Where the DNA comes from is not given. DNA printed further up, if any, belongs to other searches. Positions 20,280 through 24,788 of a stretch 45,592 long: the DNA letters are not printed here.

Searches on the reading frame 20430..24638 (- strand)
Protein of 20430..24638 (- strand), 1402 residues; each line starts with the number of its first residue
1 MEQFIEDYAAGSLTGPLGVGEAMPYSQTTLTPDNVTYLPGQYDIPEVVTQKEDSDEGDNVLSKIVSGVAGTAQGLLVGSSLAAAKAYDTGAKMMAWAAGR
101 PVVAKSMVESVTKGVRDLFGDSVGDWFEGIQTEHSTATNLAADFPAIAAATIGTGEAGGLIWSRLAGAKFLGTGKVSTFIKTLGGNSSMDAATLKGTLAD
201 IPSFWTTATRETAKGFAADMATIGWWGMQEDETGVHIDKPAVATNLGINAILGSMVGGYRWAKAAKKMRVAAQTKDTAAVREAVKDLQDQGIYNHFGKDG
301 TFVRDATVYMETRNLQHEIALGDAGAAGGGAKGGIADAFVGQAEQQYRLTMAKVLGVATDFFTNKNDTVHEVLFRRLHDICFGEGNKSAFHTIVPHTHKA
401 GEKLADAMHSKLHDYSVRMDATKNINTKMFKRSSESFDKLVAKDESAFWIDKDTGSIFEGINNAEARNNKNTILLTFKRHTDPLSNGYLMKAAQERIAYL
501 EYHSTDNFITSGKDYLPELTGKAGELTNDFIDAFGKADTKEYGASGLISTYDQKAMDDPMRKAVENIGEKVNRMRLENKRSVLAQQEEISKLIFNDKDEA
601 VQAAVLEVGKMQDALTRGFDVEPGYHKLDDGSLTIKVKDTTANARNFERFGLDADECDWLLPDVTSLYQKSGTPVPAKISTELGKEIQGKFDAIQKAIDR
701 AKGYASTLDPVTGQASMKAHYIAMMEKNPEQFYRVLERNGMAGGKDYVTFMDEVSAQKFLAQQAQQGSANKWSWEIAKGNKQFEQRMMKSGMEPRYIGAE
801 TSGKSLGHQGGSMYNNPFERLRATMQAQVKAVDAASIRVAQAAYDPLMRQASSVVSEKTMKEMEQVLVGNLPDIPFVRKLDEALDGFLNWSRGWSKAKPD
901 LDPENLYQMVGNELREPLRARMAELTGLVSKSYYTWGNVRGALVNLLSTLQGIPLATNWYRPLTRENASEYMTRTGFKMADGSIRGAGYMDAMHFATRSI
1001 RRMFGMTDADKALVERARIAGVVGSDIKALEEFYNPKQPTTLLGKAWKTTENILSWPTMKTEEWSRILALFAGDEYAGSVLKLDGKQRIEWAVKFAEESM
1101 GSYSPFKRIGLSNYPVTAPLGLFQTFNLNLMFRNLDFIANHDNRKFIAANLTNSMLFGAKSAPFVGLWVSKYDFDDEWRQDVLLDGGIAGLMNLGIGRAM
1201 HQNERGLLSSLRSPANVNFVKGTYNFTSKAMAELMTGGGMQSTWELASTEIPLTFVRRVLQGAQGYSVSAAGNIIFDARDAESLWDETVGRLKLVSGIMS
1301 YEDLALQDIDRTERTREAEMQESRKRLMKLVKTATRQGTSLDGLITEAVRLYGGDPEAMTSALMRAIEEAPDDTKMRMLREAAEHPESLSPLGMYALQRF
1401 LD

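Call 16: search_protein_families(library=pfam, proteins=[window:20430-24638:-], max_evalue=0.01)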
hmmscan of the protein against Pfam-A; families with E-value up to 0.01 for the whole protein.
window:20430-24638:- (1402 aa): 0 families

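Call 17: search_protein_families(library=phrogs, proteins=[window:20430-24638:-], max_evalue=0.001)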
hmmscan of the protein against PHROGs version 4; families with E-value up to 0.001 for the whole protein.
window:20430-24638:- (1402 aa): 0 families

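Call 67: search_solved_structures(query=window:20430-24638:-, max_evalue=1)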
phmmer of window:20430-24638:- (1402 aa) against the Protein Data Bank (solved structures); distinct sequences matched with E-value up to 1: 0.
